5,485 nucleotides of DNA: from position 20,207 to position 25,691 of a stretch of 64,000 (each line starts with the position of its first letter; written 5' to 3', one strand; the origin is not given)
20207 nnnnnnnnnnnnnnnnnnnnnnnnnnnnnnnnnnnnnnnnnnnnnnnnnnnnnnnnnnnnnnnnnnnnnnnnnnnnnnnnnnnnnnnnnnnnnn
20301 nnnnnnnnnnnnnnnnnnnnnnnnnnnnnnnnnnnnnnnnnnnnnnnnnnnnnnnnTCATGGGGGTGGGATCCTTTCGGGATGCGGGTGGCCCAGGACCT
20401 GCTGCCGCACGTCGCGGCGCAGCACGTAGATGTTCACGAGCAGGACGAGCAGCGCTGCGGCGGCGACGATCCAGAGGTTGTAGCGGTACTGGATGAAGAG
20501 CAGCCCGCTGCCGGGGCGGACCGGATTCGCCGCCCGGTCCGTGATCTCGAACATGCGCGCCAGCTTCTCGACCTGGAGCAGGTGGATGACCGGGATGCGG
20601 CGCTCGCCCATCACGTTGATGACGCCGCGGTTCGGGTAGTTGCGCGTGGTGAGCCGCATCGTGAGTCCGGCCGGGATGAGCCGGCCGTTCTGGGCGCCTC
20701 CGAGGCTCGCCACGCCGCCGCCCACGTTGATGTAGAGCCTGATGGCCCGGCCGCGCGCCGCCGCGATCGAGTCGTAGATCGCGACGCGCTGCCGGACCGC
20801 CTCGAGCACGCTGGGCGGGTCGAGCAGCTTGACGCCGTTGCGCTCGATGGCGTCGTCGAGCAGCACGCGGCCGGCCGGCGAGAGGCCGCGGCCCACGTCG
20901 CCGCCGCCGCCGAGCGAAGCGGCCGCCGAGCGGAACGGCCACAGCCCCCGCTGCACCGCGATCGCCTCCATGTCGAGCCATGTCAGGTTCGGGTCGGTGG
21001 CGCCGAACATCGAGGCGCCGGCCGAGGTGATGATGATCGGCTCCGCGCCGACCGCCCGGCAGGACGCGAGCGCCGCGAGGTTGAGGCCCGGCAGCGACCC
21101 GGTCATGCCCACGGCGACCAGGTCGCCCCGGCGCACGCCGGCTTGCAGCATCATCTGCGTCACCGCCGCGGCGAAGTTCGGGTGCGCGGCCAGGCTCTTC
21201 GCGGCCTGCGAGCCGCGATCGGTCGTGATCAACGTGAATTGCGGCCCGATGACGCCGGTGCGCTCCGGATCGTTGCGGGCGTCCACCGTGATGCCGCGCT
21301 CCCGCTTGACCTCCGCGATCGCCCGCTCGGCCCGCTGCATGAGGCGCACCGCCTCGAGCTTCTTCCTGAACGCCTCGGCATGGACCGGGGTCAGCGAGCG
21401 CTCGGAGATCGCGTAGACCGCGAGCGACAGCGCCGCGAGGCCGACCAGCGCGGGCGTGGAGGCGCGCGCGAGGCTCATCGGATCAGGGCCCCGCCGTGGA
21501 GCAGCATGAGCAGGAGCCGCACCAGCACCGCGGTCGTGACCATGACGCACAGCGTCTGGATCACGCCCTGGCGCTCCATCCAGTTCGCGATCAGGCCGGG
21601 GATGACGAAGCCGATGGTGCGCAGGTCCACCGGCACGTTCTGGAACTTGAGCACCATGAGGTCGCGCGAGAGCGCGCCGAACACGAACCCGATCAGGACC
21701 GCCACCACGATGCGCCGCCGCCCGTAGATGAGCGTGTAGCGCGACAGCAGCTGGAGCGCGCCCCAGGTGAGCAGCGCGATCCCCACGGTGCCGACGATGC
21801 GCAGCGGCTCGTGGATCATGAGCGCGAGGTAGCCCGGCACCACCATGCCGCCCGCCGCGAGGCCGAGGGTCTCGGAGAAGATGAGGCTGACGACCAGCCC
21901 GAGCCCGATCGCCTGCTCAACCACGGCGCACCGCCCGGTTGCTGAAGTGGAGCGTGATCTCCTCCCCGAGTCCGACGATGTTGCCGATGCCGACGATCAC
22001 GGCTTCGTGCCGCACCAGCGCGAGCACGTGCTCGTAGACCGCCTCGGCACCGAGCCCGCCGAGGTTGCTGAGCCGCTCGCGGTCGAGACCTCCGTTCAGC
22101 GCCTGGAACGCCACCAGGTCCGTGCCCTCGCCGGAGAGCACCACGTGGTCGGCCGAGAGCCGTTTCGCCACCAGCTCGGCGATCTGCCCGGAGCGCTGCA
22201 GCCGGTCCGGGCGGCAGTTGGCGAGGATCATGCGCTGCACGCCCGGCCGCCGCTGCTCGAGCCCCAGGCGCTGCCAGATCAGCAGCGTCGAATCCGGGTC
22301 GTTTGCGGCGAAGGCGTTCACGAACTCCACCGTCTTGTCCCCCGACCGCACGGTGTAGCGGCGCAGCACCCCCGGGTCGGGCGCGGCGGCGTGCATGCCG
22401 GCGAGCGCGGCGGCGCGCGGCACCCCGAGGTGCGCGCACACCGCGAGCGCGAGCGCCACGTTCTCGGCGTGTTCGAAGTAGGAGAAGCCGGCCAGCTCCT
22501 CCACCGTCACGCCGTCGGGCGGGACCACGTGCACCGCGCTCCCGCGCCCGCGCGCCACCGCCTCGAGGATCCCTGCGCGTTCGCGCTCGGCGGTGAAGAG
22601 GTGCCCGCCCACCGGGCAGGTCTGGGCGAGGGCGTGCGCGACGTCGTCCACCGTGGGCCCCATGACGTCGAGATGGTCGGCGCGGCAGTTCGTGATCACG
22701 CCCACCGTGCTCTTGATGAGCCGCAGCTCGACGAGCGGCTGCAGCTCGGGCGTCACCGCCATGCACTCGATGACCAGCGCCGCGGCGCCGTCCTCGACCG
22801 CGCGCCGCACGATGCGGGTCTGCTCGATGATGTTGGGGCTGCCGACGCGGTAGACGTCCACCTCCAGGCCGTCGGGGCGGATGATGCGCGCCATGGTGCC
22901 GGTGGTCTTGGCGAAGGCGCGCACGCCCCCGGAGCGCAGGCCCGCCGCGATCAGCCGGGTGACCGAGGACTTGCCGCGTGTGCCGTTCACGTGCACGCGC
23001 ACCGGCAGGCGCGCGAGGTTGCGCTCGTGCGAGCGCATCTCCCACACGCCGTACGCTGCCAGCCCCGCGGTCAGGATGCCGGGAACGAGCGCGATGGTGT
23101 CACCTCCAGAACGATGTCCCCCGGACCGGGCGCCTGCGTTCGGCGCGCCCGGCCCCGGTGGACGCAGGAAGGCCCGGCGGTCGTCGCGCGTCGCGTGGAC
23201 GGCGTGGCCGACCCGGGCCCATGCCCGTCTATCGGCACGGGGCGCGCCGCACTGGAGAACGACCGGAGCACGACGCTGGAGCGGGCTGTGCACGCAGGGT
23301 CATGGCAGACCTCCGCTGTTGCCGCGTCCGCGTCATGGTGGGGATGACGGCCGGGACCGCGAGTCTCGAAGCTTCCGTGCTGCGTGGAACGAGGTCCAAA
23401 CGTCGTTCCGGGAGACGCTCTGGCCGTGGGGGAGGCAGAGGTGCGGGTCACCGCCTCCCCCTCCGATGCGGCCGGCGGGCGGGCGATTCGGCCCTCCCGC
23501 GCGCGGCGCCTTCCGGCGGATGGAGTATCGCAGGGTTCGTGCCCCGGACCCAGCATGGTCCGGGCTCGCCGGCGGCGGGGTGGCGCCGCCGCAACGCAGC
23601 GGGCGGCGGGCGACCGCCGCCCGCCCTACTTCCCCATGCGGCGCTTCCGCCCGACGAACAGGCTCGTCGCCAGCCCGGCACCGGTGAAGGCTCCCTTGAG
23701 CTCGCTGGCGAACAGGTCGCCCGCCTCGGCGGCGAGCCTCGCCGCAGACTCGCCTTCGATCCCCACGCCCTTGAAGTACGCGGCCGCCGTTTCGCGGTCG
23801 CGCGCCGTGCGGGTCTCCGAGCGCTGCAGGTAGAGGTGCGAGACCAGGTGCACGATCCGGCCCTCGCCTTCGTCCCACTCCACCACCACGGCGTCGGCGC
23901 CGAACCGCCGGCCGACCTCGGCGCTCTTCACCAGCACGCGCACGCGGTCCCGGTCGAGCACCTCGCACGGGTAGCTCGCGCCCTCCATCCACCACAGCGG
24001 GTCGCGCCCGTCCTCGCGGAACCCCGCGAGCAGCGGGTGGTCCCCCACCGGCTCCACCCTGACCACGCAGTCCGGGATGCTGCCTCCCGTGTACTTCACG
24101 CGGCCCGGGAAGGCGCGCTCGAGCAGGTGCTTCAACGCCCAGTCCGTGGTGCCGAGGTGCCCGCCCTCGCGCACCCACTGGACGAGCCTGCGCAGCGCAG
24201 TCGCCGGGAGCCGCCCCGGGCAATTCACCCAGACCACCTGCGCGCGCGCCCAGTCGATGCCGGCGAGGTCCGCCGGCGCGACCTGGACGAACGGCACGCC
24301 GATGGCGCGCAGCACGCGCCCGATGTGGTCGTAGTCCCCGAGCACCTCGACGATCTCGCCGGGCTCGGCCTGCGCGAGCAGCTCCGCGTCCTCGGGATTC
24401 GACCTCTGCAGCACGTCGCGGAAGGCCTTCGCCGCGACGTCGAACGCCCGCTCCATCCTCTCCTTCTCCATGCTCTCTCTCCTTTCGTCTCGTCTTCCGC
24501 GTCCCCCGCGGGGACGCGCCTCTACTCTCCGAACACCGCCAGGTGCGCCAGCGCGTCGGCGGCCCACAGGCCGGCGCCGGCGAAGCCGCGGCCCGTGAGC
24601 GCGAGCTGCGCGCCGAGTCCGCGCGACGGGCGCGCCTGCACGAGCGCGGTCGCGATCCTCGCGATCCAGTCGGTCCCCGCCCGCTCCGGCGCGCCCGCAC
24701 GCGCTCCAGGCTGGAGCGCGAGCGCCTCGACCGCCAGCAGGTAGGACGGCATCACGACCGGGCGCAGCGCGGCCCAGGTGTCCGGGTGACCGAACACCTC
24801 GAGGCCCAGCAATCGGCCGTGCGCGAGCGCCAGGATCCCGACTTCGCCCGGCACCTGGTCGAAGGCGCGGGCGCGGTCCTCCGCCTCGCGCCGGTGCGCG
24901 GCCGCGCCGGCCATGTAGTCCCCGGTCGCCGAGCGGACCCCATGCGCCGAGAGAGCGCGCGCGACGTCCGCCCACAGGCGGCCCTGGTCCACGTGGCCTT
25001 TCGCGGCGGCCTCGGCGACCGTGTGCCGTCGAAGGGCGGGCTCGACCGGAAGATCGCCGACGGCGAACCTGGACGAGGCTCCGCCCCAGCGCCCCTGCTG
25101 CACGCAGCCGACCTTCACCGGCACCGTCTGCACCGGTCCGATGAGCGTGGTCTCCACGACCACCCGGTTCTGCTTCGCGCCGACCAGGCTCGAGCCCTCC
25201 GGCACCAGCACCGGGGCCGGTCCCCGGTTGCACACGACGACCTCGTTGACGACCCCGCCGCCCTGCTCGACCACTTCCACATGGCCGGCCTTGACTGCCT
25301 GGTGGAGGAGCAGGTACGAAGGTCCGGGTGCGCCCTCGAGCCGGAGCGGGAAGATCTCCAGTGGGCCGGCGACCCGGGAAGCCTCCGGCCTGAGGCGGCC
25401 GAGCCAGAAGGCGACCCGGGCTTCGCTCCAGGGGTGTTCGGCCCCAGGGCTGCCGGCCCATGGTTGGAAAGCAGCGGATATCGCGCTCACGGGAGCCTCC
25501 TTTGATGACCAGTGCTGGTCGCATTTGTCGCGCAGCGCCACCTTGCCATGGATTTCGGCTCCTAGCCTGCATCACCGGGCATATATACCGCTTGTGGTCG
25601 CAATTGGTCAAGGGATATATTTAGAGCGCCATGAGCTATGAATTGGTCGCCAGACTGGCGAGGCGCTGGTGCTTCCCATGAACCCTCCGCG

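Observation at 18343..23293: Poly-gamma-glutamate-type synthetase operon without CapA, translationally coupled to three uncharacterised envelope proteins including an outer-membrane barrel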

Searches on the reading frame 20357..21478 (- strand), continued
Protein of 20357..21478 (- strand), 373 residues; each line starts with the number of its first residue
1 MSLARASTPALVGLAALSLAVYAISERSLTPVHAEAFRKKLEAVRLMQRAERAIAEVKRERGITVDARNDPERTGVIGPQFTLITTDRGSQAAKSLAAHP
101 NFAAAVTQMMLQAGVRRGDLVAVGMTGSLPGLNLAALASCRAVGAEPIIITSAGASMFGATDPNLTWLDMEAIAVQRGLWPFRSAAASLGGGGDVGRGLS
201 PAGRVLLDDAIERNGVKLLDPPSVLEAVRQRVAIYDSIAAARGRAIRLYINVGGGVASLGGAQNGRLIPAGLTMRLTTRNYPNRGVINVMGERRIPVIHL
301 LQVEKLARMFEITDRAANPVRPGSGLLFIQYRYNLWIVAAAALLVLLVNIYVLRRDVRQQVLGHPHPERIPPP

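Call 52: search_protein_families(library=ncbifam, proteins=[L082:337-4095:+, L081:12066-13229:+, L081:11124-12035:+, L061:13992-15005:+, L031:16393-17472:+, L054:12049-14493:+, L066:14344-15456:+], max_evalue=0.001)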
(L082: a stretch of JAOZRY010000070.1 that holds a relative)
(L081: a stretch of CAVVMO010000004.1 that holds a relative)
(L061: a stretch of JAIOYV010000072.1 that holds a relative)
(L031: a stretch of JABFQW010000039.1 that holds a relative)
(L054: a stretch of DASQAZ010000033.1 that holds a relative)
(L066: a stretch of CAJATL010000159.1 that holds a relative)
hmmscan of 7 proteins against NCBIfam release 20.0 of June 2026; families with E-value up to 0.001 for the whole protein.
L082:337-4095:+ (1252 aa): 4 families
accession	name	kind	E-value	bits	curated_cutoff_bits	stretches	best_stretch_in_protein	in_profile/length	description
TIGR04183.1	Por_Secre_tail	domain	4.4e-11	42.6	23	1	1170-1248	3-69/72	T9SS type A sorting domain-containing protein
NF005176.1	PRK06655.1-1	equivalog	2e-07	31.1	230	1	1184-1246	94-156/197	flagellar hook assembly protein FlgD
NF009276.0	PRK12633.1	equivalog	3.7e-07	30.1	383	1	1177-1241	118-183/234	flagellar basal body rod modification protein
NF038113.1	T9SSA_dep_M36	equivalog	4.3e-05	21.8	885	1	1168-1249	795-867/869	T9SS-dependent M36 family metallopeptidase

L081:12066-13229:+ (387 aa): 0 families

L081:11124-12035:+ (303 aa): 0 families

L061:13992-15005:+ (337 aa): 1 family
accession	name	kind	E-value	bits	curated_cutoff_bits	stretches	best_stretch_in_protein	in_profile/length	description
TIGR04312.1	choice_anch_B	subfamily_domain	0.00021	20.7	100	0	235-270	44-330/364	choice-of-anchor B family protein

L031:16393-17472:+ (360 aa): 0 families

L054:12049-14493:+ (814 aa): 6 families
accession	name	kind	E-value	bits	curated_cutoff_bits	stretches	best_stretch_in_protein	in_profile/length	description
TIGR01785.1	TonB-hemin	subfamily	2.8e-14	52.5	316.85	1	126-708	3-585/677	TonB-dependent heme/hemoglobin receptor family protein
TIGR01782.1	TonB-Xanth-Caul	subfamily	2.2e-13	49.4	310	1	336-651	375-710/868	TonB-dependent receptor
NF053590.1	TonB_dep_TOL0244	equivalog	5.7e-10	38.4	645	1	538-671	350-484/604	TOL_0244 family TonB-dependent receptor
TIGR01786.1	TonB-hemlactrns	subfamily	1.7e-07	30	323.75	1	256-692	157-594/719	TonB-dependent hemoglobin/transferrin/lactoferrin family receptor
NF049946.1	TonB_dep_CU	exception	0.00033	19.1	700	1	167-241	94-172/683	TonB-dependent receptor, CU motif-type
NF052649.1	TonRcptRhtA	equivalog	0.00041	18.7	1100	0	120-326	37-250/744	TonB-dependent siderophore receptor RhtA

L066:14344-15456:+ (370 aa): 0 families

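Call 73: search_solved_structures(query=A3, max_evalue=10)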
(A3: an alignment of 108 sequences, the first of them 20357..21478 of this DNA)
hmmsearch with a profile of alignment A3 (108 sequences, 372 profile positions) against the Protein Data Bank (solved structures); distinct sequences matched with E-value up to 10: 9.
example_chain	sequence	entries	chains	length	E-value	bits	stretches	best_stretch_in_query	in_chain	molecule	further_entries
4zxl_A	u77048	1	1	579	1.3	11.1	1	50-79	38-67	O-GlcNAcase NagJ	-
2ydq_A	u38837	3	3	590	1.3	11.1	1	50-79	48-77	O-GLCNACASE NAGJ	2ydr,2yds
5oxd_A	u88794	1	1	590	1.3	11.1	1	50-79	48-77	O-GlcNAcase NagJ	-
6rhe_A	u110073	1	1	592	1.3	11.1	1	50-79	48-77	O-GlcNAcase NagJ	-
7khv_A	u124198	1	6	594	1.3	11.1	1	50-79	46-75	O-GlcNAcase NagJ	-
2cbi_A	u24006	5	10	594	1.3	11.1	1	50-79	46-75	HYALURONIDASE | O-GLCNACASE NAGJ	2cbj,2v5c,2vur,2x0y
2j62_A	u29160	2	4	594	1.3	11.1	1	50-79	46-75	O-GlcNAcase NagJ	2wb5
2xpk_A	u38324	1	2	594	1.3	11.1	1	50-79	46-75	O-GLCNACASE NAGJ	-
3qan_A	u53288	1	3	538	1.4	11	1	77-120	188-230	1-pyrroline-5-carboxylate dehydrogenase 1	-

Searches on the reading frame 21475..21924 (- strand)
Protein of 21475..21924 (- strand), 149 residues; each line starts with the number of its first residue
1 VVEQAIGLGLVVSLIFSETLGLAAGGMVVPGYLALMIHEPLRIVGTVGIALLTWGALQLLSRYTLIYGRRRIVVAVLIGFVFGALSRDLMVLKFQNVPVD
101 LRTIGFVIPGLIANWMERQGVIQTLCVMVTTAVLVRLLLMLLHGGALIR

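Call 4: search_protein_families(library=ncbifam, proteins=[window:21475-21924:-], max_evalue=0.01)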
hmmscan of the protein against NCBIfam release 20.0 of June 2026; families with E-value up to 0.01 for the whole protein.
window:21475-21924:- (149 aa): 1 family
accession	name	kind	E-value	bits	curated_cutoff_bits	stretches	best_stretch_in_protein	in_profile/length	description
TIGR04011.1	poly_gGlu_PgsC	equivalog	6.4e-37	126.8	96.45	1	6-135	1-131/132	poly-gamma-glutamate biosynthesis protein PgsC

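Call 5: search_protein_families(library=pfam, proteins=[window:21475-21924:-], max_evalue=0.1)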
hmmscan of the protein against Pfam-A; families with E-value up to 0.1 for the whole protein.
window:21475-21924:- (149 aa): 1 family
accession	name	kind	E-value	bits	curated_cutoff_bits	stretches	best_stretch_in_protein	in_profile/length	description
PF14102.11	Caps_synth_CapC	-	5.9e-36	123.9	27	1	8-125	1-119/119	Capsule biosynthesis CapC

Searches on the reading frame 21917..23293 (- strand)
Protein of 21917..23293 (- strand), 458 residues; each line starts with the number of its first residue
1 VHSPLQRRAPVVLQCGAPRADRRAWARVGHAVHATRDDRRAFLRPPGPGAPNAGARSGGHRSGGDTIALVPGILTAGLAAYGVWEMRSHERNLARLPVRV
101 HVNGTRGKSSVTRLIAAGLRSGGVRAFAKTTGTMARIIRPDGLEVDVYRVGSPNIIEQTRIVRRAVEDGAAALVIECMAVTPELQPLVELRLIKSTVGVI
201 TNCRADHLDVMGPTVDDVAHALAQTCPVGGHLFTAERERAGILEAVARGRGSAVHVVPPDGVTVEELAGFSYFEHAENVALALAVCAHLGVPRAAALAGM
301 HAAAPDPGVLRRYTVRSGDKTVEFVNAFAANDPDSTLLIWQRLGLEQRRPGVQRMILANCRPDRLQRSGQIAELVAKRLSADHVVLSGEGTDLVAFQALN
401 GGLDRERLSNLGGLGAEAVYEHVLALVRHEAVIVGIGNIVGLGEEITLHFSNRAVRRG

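Call 4: search_protein_families(library=ncbifam, proteins=[window:21917-23293:-], max_evalue=0.01)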
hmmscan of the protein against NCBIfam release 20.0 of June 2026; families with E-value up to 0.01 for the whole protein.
window:21917-23293:- (458 aa): 10 families
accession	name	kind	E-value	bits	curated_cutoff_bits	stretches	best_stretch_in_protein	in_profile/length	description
TIGR04012.1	poly_gGlu_PgsB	equivalog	3.7e-126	420.9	222.7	1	73-447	5-377/380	poly-gamma-glutamate synthase PgsB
NF008896.0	PRK11929.1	equivalog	8.4e-08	30.5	1023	1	100-212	115-219/965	bifunctional UDP-N-acetylmuramoyl-L-alanyl-D-glutamate--2,6-diaminopimelate ligase MurE/UDP-N-acetylmuramoyl-tripeptide--D-alanyl-D-alanine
TIGR01085.1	murE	subfamily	8.5e-08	31.5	257.3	1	101-210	89-193/472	UDP-N-acetylmuramyl-tripeptide synthetase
NF001124.0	PRK00139.1-2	equivalog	7.1e-07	28.3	476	1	100-210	112-214/500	UDP-N-acetylmuramoyl-L-alanyl-D-glutamate--2,6-diaminopimelate ligase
TIGR01499.1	folC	subfamily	2.2e-06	27.3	162.65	0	193-286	131-227/400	bifunctional protein FolC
NF001126.0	PRK00139.1-4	equivalog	1.7e-05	23.6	373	1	100-210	107-209/486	UDP-N-acetylmuramoyl-L-alanyl-D-glutamate--2,6-diaminopimelate ligase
NF010628.0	PRK14022.1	equivalog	5.4e-05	22.1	536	1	101-221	115-228/483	UDP-N-acetylmuramoyl-L-alanyl-D-glutamate--L-lysine ligase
NF047860.1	Tet-DihydfolSynFolCMyb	equivalog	0.0026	16.7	700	0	100-125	66-91/468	bifunctional tetrahydrofolate synthase/dihydrofolate synthase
NF053648.1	pMurE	equivalog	0.0043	15.8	600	0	88-130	89-131/464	pseudomurein biosynthesis peptide ligase pMurE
TIGR01087.1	murD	equivalog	0.0055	15.8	211.95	0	100-128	107-135/441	UDP-N-acetylmuramoyl-L-alanine--D-glutamate ligase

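Call 5: search_protein_families(library=pfam, proteins=[window:21917-23293:-], max_evalue=0.1)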
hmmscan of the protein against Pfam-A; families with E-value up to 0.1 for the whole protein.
window:21917-23293:- (458 aa): 1 family
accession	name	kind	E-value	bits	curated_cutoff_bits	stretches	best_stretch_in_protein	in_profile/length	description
PF08245.18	Mur_ligase_M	-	4.7e-10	40.2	24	1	102-221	1-105/200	Mur ligase middle domain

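Call 37: search_solved_structures(query=window:21917-23095:-, max_evalue=0.001)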
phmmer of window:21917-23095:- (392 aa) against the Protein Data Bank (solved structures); distinct sequences matched with E-value up to 0.001: 0.

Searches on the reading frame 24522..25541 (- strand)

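Call 26: search_protein_families(library=pfam, proteins=[window:24522-25541:-], max_evalue=0.001)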
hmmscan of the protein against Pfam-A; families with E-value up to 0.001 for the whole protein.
window:24522-25541:- (339 aa): 1 family
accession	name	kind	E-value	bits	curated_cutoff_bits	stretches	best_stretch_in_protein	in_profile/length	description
PF20208.3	ARPP-1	-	5.1e-60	203.7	27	1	54-337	6-297/297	ARG and Rhodanese-Phosphatase-superfamily-associated Protein domain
